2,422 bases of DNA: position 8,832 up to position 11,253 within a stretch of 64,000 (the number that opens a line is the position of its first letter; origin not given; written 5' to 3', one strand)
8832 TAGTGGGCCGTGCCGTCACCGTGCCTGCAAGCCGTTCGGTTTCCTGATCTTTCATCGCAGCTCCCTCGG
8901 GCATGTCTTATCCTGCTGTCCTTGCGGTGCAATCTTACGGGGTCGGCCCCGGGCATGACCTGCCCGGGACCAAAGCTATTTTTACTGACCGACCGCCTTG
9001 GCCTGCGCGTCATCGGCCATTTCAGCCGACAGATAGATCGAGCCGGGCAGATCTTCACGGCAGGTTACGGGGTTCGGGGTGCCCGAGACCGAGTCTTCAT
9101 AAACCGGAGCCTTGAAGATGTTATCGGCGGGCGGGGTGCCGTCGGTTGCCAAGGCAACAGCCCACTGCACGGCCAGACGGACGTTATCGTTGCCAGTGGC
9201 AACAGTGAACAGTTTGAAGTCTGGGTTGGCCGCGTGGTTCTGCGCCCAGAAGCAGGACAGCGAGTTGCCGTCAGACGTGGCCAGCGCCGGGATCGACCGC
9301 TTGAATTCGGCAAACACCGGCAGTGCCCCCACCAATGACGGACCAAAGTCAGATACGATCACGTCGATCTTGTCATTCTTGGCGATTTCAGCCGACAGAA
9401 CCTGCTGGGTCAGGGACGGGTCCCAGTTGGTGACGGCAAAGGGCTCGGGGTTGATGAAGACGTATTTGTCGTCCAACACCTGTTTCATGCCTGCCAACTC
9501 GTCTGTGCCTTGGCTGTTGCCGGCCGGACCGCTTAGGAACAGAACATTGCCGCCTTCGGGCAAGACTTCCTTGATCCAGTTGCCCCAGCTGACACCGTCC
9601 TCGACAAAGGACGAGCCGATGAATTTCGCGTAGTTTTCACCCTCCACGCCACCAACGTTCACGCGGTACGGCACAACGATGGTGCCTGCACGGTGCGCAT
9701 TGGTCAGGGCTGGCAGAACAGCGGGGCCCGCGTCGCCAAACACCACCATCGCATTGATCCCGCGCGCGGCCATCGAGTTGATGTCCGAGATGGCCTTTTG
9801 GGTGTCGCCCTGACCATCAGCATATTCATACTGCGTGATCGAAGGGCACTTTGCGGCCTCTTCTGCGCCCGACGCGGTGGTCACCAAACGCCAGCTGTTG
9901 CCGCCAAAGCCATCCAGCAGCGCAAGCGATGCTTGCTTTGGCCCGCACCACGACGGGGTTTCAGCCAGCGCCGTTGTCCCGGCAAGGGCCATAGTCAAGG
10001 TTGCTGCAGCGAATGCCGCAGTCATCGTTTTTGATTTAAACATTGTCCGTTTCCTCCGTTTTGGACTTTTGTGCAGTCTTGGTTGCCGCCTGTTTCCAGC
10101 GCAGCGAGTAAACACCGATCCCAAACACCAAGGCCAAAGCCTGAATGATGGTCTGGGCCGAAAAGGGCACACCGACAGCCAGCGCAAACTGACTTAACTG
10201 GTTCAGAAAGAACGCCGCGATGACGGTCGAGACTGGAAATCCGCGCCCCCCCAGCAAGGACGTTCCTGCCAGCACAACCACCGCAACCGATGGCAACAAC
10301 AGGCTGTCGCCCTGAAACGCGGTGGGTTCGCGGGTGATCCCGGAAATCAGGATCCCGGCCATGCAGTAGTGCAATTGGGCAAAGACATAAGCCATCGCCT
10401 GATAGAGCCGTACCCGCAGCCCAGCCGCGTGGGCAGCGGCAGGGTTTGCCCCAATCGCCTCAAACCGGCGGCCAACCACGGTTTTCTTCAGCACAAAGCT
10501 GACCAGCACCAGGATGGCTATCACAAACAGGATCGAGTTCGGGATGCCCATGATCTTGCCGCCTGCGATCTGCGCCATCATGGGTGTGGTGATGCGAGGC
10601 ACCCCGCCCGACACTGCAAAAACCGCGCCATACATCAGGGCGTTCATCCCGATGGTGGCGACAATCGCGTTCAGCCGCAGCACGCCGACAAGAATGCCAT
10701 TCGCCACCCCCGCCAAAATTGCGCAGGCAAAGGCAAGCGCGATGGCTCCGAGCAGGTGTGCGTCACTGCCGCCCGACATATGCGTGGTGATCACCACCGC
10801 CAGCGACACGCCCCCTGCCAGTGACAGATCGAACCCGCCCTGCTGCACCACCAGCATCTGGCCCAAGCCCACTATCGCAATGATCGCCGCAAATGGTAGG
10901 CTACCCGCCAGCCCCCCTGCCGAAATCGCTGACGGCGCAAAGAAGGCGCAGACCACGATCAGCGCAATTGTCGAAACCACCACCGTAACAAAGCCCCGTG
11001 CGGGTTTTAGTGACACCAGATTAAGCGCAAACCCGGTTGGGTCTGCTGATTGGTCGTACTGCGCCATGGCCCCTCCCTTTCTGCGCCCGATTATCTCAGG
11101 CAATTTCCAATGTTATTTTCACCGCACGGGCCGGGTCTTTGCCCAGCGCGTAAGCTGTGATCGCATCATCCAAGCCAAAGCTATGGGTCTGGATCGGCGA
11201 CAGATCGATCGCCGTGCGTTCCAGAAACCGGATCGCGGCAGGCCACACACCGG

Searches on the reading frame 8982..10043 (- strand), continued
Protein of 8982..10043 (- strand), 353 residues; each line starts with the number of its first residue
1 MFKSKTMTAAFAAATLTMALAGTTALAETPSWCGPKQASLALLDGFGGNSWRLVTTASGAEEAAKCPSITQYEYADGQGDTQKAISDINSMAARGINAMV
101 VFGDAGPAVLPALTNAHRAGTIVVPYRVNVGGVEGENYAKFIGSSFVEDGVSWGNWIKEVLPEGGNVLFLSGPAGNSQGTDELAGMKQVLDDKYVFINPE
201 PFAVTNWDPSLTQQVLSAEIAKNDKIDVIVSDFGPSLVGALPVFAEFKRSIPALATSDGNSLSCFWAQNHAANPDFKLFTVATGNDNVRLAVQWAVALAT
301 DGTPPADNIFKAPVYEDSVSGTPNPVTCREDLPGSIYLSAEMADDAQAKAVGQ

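Call 27: get_annotated_region(hit=H34, flank=12000)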
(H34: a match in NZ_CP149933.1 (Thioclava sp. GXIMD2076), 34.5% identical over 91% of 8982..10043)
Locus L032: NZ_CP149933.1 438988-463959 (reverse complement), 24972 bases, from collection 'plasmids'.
description: Thioclava sp. GXIMD2076 plasmid p2, complete sequence
organism: Thioclava sp. GXIMD2076 (NCBI taxid 3131931)
taxonomy: Bacteria; Pseudomonadota; Alphaproteobacteria; Rhodobacterales; Paracoccaceae; Thioclava; Thioclava sp. GXIMD2076
host: -; source: pure culture,conch meat; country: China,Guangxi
typing (MOB-suite, as given by PLSDB): non-mobilizable
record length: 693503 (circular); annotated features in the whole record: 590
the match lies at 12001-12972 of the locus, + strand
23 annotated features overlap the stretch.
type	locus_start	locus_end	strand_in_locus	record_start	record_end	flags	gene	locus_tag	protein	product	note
CDS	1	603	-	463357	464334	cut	-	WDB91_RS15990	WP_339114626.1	sugar ABC transporter substrate-binding protein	-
CDS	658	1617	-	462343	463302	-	-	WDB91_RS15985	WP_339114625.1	ABC transporter permease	-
CDS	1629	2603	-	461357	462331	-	-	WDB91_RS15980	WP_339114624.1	ABC transporter permease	-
CDS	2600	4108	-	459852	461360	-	-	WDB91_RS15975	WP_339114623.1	sugar ABC transporter ATP-binding protein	-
CDS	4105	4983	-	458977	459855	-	-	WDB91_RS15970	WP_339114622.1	arginase family protein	-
CDS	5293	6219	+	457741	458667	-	-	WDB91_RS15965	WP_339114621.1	AraC family transcriptional regulator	-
CDS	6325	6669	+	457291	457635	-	-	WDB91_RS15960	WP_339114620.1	EthD domain-containing protein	-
CDS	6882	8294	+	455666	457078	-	-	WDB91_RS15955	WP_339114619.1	cytosine permease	GO:0055085 - transmembrane transport [Evidence IEA]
CDS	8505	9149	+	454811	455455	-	nthA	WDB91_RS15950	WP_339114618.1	nitrile hydratase subunit alpha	GO:0050898 - nitrile metabolic process [Evidence IEA]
CDS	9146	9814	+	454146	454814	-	nthB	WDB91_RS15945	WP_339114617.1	nitrile hydratase subunit beta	GO:0050898 - nitrile metabolic process [Evidence IEA]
CDS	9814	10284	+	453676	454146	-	-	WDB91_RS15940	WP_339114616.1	nitrile hydratase accessory protein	GO:0050898 - nitrile metabolic process [Evidence IEA]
CDS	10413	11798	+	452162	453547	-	-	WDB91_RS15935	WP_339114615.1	amidase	-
CDS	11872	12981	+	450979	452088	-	-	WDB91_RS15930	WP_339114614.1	substrate-binding domain-containing protein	-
CDS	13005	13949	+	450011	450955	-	-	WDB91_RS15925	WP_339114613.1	ABC transporter permease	-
CDS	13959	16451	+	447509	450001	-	-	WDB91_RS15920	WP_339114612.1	ATP-binding cassette domain-containing protein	-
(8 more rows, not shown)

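Call 31: get_annotated_region(hit=H25, flank=14000)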
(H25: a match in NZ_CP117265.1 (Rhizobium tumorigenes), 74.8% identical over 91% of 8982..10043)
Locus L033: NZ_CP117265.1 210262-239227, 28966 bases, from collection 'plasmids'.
description: Rhizobium tumorigenes strain 932 plasmid unnamed2, complete sequence
organism: Rhizobium tumorigenes (NCBI taxid 2041385)
taxonomy: Bacteria; Pseudomonadota; Alphaproteobacteria; Hyphomicrobiales; Rhizobiaceae; Rhizobium; Rhizobium tumorigenes
host: -; source: Rubus sp.,pure bacterial culture,Aerial tumor; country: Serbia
typing (MOB-suite, as given by PLSDB): non-mobilizable
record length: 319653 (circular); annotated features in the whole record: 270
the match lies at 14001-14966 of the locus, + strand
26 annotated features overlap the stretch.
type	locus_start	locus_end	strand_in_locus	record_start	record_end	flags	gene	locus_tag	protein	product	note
CDS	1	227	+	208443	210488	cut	-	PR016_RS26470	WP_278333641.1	peptidase domain-containing ABC transporter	-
CDS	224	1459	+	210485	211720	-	-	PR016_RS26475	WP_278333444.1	HlyD family efflux transporter periplasmic adaptor subunit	-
CDS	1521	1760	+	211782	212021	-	-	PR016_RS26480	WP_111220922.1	flagellar hook protein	-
CDS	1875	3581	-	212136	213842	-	-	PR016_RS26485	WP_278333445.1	extracellular solute-binding protein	-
CDS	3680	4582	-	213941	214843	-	-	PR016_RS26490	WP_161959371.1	NAD(P)-dependent oxidoreductase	-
CDS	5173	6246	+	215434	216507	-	-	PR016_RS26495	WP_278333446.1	2,3-butanediol dehydrogenase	-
CDS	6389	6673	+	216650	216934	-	-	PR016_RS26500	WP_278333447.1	YciI family protein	-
CDS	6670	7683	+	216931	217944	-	-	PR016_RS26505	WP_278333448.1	Gfo/Idh/MocA family oxidoreductase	-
CDS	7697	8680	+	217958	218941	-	-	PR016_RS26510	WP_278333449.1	zinc-binding dehydrogenase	-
CDS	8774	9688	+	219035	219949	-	-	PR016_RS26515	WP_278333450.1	intradiol ring-cleavage dioxygenase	-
CDS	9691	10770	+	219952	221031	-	-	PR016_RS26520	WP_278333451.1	maleylacetate reductase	-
CDS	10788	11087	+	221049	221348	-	-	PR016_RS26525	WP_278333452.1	Dabb family protein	-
CDS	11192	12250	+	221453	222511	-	-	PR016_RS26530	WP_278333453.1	ketopantoate reductase family protein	-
CDS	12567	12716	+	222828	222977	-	-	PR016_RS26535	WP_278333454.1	hypothetical protein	-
CDS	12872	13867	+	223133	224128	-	-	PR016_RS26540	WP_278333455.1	ABC transporter permease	-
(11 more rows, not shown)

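Call 32: get_annotated_region(hit=H28, flank=14000)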
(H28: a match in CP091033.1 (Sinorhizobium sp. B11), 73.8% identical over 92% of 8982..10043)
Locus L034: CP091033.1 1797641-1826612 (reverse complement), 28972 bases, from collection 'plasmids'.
description: Sinorhizobium sp. B11 plasmid p1, complete sequence
organism: Sinorhizobium sp. B11 (NCBI taxid 2904803)
taxonomy: Bacteria; Pseudomonadota; Alphaproteobacteria; Hyphomicrobiales; Rhizobiaceae; Sinorhizobium; Sinorhizobium sp. B11
host: -; source: soybean,TY,soil; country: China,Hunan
typing (MOB-suite, as given by PLSDB): non-mobilizable; mating-pair formation MPF_T
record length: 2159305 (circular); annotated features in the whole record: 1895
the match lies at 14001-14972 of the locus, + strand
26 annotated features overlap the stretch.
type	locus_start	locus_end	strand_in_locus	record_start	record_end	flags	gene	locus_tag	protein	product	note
CDS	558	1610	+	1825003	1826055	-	-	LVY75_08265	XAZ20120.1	2-dehydropantoate 2-reductase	-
CDS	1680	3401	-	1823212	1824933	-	-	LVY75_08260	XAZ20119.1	extracellular solute-binding protein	-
CDS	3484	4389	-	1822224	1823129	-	-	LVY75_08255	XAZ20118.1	NAD(P)-dependent oxidoreductase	-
CDS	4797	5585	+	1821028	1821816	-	-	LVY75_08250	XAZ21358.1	glucose 1-dehydrogenase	-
CDS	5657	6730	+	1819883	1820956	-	-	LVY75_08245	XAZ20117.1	2,3-butanediol dehydrogenase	-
CDS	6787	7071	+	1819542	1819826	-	-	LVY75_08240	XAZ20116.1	YciI family protein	-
CDS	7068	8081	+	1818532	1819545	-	-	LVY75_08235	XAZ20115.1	Gfo/Idh/MocA family oxidoreductase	-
CDS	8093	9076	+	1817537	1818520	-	-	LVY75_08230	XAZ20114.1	zinc-binding dehydrogenase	-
CDS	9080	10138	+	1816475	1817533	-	-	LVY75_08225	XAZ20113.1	SDR family oxidoreductase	-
CDS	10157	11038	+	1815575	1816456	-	-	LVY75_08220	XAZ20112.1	intradiol ring-cleavage dioxygenase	-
CDS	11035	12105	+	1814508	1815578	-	-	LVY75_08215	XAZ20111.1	maleylacetate reductase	-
CDS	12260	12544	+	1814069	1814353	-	-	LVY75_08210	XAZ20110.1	YciI family protein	-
CDS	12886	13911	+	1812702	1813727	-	-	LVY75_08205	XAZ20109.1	ABC transporter permease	-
CDS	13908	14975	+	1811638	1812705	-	-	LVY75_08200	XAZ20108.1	substrate-binding domain-containing protein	-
CDS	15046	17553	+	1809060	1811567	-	-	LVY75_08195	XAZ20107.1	ATP-binding cassette domain-containing protein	-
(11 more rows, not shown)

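Call 53: search_protein_families(library=pfam, proteins=[L001:19637-20158:+, L029:10795-11094:+, L028:5117-5428:-], max_evalue=1)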
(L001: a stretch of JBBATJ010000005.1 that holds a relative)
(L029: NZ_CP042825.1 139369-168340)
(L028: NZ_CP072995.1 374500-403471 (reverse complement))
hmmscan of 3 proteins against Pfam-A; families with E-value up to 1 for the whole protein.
L001:19637-20158:+ (173 aa): 5 families
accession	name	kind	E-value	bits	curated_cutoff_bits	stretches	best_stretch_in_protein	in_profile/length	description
PF13669.12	Glyoxalase_4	-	8e-14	52.3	27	1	10-129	1-103/109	Glyoxalase/Bleomycin resistance protein/Dioxygenase superfamily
PF00903.31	Glyoxalase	-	3.4e-12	47.3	20.6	1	9-150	2-121/121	Glyoxalase/Bleomycin resistance protein/Dioxygenase superfamily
PF13468.12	Glyoxalase_3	-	2.4e-05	24.9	25.1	1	89-142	71-122/176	Glyoxalase-like domain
PF22656.2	At5g48480-like_N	-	0.0056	16.8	27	1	17-38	7-28/59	Glyoxalase At5g48480-like, N-terminal domain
PF18029.7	Glyoxalase_6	-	0.05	14.7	23.6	1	13-128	3-91/106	Glyoxalase-like domain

L029:10795-11094:+ (99 aa): 2 families
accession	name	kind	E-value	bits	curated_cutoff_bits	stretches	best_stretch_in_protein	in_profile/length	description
PF07876.18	Dabb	-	5.7e-23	81.9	25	1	2-99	1-96/96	Stress responsive A/B Barrel Domain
PF03992.22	ABM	-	0.0051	17.4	23.1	1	31-82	28-76/78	Antibiotic biosynthesis monooxygenase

L028:5117-5428:- (103 aa): 2 families
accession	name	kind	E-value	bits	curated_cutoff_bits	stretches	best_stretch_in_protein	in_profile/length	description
PF03992.22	ABM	-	1.8e-16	60.5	23.1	1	6-79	3-77/78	Antibiotic biosynthesis monooxygenase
PF21395.2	Arc_capsid_dom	-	0.0073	16.8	27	1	19-45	2-28/62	Activity-regulated cytoskeleton-associated protein, capsid domain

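Call 75: predict_structure(alignment_id=A2)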
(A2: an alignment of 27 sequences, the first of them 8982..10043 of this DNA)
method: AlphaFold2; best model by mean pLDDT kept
length: 353 residues; sequences in the alignment: 27
mean_pLDDT: 83.8   pTM: 0.82
mean pLDDT of the five models: 83.8, 82.8, 82.1, 79.3, 76.2
residues with pLDDT >= 90: 182; 70-90: 120; 50-70: 23; < 50: 28
segments of 3 or more residues with pLDDT < 50: 1-25
pLDDT, mean of each block of 10 residues (from residue 1): 33 33 58 98 66 81 95 82 89 96 82 97 90 95 89 96 94 65 92 89 64 85 93 81 93 89 93 95 83 98 94 91 91 79 85 68
secondary structure, 60 per line:
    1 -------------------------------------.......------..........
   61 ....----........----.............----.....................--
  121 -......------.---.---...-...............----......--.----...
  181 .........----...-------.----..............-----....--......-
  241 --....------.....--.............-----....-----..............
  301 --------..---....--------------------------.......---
elements in order: E38-44 H51-64 E69-76 H81-93 E98-102 H103-118 E122-127 E142-144 H146-160 E165-170 H178-189 E194-196 H209-222 E228-231 H234-239 H243-246 E253-257 H260-272 E278-281 H287-300 E314-317 H344-350

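Call 77: fold_search(model_id=the predicted structure, library=pdb)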
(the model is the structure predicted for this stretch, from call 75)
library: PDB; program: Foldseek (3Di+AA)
matches with E <= 10: 1762; with E <= 0.001: 647
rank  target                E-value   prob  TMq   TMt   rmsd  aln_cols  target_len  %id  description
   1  7e7m_A                3.1e-14  1.00  0.61  0.74   4.0       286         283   16  Crystal Structure Analysis of the Streptococcus agalactiae Ribose Binding Protein RbsB (released 2022-03-02)
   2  4rwe                  7.0e-14  1.00  0.67  0.80   3.8       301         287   20  The crystal structure of a sugar-binding transport protein from Yersinia pestis CO92 (released 2014-12-31)
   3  2ioy_A                8.9e-14  1.00  0.58  0.73   4.1       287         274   17  Crystal structure of Thermoanaerobacter tengcongensis ribose binding protein (released 2007-03-20)
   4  4pe6_B                1.1e-13  1.00  0.57  0.62   4.5       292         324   19  Crystal structure of ABC transporter solute binding protein from Thermobispora bispora DSM 43833 (released 2014-05-07)
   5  2dri                  1.5e-13  1.00  0.61  0.77   3.8       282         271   16  PROBING PROTEIN-PROTEIN INTERACTIONS: THE RIBOSE BINDING PROTEIN IN BACTERIAL TRANSPORT AND CHEMOTAXIS (released 1995-01-26)
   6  1dbp                  1.5e-13  1.00  0.61  0.76   3.9       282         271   16  IDENTICAL MUTATIONS AT CORRESPONDING POSITIONS IN TWO HOMOLOGOUS PROTEINS WITH NON-IDENTICAL EFFECTS (released 1994-05-31)
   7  4rsm_C                2.4e-13  1.00  0.59  0.65   4.4       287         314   19  Crystal structure of carbohydrate transporter msmeg_3599 from mycobacterium smegmatis str. mc2 155, target efi-510970, (released 2014-12-10)
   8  9a5f_A                2.6e-13  1.00  0.62  0.71  19.7       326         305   19  Integrative model of RBSB-YXKC by crosslinking MS and deep learning (released 2024-09-18)
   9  4pe6_A                3.2e-13  1.00  0.58  0.62   4.4       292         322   19  Crystal structure of ABC transporter solute binding protein from Thermobispora bispora DSM 43833 (released 2014-05-07)
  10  1drj                  4.9e-13  1.00  0.61  0.76   3.9       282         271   15  PROBING PROTEIN-PROTEIN INTERACTIONS: THE RIBOSE-BINDING PROTEIN IN BACTERIAL TRANSPORT AND CHEMOTAXIS (released 1995-01-26)
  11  1drk                  4.9e-13  1.00  0.61  0.76   4.0       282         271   16  PROBING PROTEIN-PROTEIN INTERACTIONS: THE RIBOSE-BINDING PROTEIN IN BACTERIAL TRANSPORT AND CHEMOTAXIS (released 1995-01-26)
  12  4ry0                  5.2e-13  1.00  0.61  0.73   3.9       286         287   16  Crystal structure of ribose transporter solute binding protein RHE_PF00037 from Rhizobium etli CFN 42, TARGET EFI-511357 (released 2014-12-24)
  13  7e7m_C                5.5e-13  1.00  0.60  0.72   4.2       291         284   15  Crystal Structure Analysis of the Streptococcus agalactiae Ribose Binding Protein RbsB (released 2022-03-02)
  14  4rs3                  7.8e-13  1.00  0.61  0.67   4.0       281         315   17  Crystal structure of carbohydrate transporter A0QYB3 from Mycobacterium smegmatis str. MC2 155, target EFI-510969, in co (released 2014-11-19)
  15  4yv7                  1.1e-12  1.00  0.62  0.74   3.7       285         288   20  CRYSTAL STRUCTURE OF AN ABC TRANSPORTER SOLUTE BINDING PROTEIN (IPR025997) FROM MYCOBACTERIUM SMEGMATIS (MSMEI_3018, TAR (released 2015-04-01)
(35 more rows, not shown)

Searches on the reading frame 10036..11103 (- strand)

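Call 5: search_protein_families(library=pfam, proteins=[window:10036-11103:-])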
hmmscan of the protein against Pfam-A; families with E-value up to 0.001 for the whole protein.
window:10036-11103:- (355 aa): 1 family
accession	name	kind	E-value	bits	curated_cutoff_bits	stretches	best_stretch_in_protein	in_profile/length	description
PF02653.21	BPD_transp_2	-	6.1e-20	71.9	26.8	1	68-327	5-267/269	Branched-chain amino acid transport system / permease component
